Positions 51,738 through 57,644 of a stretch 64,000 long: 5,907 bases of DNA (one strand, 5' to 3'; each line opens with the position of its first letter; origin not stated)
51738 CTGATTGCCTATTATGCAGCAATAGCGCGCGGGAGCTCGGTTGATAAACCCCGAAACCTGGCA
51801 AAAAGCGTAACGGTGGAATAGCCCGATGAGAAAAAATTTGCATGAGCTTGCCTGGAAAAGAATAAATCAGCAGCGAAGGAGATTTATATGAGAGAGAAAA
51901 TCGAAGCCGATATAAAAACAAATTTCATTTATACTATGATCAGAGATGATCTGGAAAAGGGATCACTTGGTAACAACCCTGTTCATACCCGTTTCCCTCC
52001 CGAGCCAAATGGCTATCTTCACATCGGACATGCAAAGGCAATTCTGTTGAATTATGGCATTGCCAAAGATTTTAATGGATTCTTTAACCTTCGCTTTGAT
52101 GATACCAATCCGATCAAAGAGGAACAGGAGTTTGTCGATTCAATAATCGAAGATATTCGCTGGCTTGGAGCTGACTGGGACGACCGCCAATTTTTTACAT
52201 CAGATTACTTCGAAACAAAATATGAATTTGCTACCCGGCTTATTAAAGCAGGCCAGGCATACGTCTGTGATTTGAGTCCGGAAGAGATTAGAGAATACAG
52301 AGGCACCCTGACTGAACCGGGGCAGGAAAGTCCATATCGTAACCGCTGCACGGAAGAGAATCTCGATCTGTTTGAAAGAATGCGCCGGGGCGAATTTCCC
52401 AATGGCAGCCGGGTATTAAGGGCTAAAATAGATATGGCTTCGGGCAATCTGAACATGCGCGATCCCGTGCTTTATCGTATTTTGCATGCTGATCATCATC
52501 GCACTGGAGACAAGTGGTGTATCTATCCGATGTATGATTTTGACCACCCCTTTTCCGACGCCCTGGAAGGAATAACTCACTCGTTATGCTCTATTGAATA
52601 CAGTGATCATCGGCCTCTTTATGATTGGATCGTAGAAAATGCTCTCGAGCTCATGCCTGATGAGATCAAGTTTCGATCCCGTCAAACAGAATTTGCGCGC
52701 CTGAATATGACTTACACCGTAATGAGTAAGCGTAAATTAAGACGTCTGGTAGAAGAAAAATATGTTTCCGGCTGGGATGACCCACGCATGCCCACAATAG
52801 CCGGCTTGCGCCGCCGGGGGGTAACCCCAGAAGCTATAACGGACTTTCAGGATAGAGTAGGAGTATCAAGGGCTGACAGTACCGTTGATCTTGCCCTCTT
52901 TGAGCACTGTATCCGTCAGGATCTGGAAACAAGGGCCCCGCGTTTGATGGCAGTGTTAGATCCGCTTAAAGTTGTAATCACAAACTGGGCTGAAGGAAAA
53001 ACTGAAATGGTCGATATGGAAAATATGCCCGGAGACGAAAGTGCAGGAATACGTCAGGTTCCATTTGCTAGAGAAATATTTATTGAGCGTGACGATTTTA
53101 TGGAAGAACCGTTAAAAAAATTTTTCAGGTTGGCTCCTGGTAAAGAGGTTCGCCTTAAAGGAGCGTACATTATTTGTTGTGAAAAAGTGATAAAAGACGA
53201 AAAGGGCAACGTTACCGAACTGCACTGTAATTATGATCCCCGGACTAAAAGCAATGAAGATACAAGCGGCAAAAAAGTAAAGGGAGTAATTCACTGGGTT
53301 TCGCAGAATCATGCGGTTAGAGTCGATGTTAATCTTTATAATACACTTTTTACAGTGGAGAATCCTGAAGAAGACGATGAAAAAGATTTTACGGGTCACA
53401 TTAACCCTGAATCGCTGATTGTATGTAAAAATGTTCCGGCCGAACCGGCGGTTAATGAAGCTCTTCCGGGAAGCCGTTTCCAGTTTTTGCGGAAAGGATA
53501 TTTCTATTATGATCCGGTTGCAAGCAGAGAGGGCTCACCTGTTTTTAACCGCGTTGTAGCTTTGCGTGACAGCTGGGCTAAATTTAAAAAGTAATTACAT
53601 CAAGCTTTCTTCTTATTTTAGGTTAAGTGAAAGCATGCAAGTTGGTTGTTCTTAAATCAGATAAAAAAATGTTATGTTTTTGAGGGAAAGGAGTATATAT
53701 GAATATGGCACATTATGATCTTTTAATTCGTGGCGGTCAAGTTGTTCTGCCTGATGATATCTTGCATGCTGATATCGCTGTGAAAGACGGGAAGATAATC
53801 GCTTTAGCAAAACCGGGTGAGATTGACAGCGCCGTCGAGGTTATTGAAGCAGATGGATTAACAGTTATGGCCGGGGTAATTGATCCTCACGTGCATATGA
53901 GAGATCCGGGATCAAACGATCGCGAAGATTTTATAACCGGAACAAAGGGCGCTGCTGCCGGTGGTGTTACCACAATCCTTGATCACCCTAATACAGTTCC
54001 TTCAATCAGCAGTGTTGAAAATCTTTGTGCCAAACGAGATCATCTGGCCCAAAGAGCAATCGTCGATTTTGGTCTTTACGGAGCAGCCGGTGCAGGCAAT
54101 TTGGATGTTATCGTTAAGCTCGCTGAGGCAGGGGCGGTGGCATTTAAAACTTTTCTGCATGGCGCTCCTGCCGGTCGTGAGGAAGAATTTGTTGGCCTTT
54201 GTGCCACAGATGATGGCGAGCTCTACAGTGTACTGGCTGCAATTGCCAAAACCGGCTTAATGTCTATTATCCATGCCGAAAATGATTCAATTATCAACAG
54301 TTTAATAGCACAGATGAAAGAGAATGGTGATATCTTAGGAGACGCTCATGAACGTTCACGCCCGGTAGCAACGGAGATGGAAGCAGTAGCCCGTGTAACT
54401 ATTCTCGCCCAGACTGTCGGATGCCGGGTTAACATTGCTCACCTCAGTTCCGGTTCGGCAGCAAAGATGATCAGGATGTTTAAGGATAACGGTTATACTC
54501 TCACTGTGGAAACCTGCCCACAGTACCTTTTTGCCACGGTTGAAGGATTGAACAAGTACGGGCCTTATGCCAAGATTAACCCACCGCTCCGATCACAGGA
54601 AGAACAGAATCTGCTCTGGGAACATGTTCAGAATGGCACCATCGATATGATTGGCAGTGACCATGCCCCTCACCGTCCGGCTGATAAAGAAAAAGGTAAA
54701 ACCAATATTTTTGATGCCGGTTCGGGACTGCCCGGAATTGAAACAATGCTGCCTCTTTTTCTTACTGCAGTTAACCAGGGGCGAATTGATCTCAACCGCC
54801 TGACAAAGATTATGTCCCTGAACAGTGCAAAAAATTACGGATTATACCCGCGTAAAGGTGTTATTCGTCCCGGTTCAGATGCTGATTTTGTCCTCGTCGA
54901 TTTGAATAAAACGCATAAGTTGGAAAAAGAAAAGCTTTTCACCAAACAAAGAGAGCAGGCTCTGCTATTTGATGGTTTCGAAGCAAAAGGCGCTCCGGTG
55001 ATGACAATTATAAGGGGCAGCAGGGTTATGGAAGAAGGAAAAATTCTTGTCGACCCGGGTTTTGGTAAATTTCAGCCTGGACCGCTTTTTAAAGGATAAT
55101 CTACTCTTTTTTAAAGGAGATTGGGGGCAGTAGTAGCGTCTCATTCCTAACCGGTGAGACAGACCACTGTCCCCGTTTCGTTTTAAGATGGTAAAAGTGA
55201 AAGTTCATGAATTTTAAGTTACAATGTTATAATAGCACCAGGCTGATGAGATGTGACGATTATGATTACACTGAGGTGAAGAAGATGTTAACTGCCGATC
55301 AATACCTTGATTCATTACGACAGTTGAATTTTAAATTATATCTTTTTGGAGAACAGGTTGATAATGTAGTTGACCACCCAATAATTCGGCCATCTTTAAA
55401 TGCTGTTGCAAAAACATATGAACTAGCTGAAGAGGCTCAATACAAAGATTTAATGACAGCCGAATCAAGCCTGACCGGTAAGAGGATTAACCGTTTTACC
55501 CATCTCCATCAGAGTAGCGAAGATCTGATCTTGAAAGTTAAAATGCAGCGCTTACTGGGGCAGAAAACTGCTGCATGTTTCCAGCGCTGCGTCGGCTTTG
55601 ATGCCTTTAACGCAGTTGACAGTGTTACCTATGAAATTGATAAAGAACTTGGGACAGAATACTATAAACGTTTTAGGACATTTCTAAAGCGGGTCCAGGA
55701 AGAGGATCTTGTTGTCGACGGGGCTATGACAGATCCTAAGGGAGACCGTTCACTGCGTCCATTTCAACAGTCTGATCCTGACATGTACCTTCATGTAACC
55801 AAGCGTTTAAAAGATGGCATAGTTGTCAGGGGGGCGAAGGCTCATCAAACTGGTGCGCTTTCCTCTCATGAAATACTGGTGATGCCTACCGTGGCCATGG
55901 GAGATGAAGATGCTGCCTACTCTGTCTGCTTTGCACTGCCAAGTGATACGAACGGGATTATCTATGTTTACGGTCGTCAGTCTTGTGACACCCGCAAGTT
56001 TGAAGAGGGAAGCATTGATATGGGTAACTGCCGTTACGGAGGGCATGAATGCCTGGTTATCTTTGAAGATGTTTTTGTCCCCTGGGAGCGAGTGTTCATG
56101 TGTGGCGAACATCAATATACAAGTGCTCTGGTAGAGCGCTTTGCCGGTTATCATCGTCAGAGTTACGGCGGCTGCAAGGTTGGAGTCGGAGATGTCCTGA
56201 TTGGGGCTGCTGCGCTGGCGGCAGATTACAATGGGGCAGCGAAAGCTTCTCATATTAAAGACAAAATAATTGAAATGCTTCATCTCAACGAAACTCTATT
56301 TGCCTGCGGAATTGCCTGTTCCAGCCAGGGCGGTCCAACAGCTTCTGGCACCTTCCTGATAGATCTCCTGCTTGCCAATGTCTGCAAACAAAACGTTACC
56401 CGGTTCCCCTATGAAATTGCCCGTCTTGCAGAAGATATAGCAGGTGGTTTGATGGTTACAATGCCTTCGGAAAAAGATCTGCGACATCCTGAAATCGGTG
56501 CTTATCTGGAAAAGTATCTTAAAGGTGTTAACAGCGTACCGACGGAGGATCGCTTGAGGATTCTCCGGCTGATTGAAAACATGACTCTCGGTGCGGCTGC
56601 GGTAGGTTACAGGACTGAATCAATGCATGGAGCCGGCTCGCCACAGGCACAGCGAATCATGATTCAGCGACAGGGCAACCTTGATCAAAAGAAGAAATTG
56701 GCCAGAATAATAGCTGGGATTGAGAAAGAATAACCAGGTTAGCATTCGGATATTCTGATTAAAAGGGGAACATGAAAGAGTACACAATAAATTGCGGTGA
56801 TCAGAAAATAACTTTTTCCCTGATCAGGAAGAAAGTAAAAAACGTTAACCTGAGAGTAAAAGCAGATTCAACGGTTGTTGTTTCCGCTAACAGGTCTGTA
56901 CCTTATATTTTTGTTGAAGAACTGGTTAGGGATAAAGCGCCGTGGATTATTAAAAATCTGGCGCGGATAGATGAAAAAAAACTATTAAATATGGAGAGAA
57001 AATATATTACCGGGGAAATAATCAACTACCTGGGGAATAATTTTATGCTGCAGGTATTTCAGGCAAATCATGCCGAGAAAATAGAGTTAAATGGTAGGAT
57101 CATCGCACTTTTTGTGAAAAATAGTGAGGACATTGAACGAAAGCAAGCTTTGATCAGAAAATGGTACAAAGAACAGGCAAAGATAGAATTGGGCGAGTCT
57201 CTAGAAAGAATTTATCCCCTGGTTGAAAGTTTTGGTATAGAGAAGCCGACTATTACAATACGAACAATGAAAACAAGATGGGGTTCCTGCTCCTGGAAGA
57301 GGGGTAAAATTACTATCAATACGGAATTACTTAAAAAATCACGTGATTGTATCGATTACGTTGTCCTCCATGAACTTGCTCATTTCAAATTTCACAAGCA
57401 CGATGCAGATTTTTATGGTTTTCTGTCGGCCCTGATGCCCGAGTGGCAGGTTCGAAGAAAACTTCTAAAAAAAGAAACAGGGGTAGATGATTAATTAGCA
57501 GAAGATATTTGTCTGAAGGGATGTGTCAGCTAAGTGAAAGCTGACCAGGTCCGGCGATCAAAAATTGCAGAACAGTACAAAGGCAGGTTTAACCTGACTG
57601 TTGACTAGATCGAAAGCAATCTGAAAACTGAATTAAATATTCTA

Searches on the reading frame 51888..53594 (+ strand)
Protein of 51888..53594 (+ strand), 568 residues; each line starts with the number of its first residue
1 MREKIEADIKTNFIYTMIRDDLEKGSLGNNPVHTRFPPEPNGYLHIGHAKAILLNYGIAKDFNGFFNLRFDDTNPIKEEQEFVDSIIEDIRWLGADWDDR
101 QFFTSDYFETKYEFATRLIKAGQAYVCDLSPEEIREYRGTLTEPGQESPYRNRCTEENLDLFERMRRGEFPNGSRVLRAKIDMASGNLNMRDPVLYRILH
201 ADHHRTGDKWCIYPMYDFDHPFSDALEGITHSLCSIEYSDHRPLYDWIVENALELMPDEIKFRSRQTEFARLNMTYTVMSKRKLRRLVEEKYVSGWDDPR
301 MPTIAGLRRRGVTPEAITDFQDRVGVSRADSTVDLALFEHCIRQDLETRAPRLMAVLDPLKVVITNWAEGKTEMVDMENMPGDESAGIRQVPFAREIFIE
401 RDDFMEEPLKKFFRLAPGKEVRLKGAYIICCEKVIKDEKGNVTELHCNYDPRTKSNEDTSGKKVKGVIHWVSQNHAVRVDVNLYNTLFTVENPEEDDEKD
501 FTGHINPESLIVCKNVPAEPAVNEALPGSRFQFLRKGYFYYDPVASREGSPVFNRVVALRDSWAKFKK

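Call 30: search_protein_families(library=pfam, proteins=[window:51888-53594:+])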
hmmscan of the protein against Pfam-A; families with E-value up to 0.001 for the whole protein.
window:51888-53594:+ (568 aa): 3 families
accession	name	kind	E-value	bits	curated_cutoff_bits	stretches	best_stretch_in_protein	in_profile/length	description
PF00749.27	tRNA-synt_1c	-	4.7e-104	348.1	23.4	1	32-347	2-313/314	tRNA synthetases class I (E and Q), catalytic domain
PF03950.23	tRNA-synt_1c_C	-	4.9e-31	107.3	23.9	1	350-450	1-91/91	tRNA synthetases class I (E and Q), anti-codon binding domain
PF20974.2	tRNA-synt_1c_C2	-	2.6e-20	73.3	23.9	1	467-542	1-69/69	tRNA synthetases class I (E and Q), anti-codon binding domain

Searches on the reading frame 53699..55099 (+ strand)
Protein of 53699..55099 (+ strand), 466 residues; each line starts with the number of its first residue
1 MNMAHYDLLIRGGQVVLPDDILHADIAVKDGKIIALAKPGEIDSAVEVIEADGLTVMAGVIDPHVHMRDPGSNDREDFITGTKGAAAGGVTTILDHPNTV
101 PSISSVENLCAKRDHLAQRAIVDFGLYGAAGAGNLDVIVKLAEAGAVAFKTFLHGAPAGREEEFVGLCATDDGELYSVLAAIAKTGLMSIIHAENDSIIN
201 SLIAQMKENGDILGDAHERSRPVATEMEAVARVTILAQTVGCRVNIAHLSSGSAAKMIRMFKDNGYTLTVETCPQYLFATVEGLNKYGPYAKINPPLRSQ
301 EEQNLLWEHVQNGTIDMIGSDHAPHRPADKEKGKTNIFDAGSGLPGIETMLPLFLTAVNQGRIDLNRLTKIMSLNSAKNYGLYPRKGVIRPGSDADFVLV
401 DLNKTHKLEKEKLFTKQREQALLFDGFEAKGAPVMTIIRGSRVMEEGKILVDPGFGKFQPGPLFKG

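Call 30: search_protein_families(library=pfam, proteins=[window:53699-55099:+])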
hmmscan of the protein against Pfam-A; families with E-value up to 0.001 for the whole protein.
window:53699-55099:+ (466 aa): 2 families
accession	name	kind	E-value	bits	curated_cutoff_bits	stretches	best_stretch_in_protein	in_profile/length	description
PF01979.26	Amidohydro_1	-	1e-23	84.6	25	1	55-442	1-344/345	Amidohydrolase family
PF07969.17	Amidohydro_3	-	1.4e-12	48.3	29.7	1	361-443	405-471/472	Amidohydrolase family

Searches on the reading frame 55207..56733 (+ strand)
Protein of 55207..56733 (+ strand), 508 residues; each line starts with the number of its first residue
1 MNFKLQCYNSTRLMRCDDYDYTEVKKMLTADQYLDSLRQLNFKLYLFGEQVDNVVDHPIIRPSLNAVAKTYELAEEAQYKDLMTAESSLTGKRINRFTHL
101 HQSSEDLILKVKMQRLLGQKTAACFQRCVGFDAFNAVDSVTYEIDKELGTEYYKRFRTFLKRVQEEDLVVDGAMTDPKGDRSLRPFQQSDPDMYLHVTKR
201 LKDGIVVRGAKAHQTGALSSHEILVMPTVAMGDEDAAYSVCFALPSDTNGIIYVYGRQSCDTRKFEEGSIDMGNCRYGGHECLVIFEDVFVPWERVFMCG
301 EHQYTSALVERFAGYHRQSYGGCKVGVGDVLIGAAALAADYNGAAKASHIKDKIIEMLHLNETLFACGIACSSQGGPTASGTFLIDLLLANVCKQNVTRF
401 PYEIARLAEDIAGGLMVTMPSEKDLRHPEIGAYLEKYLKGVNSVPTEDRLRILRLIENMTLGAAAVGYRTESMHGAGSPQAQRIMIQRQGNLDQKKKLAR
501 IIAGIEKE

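Call 30: search_protein_families(library=pfam, proteins=[window:55207-56733:+])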
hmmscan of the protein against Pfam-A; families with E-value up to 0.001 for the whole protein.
window:55207-56733:+ (508 aa): 2 families
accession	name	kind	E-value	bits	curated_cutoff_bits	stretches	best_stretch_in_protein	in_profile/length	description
PF11794.13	HpaB_N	-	6.1e-102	341.3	35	1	29-298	1-270/270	4-hydroxyphenylacetate 3-hydroxylase N terminal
PF03241.18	HpaB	-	2e-76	256.1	25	1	307-503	3-201/202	4-hydroxyphenylacetate 3-hydroxylase C terminal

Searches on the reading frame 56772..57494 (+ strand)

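Call 31: search_protein_families(library=pfam, proteins=[window:56772-57494:+])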
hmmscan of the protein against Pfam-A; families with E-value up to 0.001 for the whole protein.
window:56772-57494:+ (240 aa): 3 families
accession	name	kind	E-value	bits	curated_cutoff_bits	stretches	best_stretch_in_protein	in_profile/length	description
PF01863.23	YgjP-like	-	6e-54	183.6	26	1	23-234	1-206/207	YgjP-like, metallopeptidase domain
PF10263.15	SprT-like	-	1.2e-07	32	25.6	1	158-208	18-75/108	SprT-like family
PF08325.16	WLM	-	1.7e-05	25.4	26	1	193-224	82-113/190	WLM domain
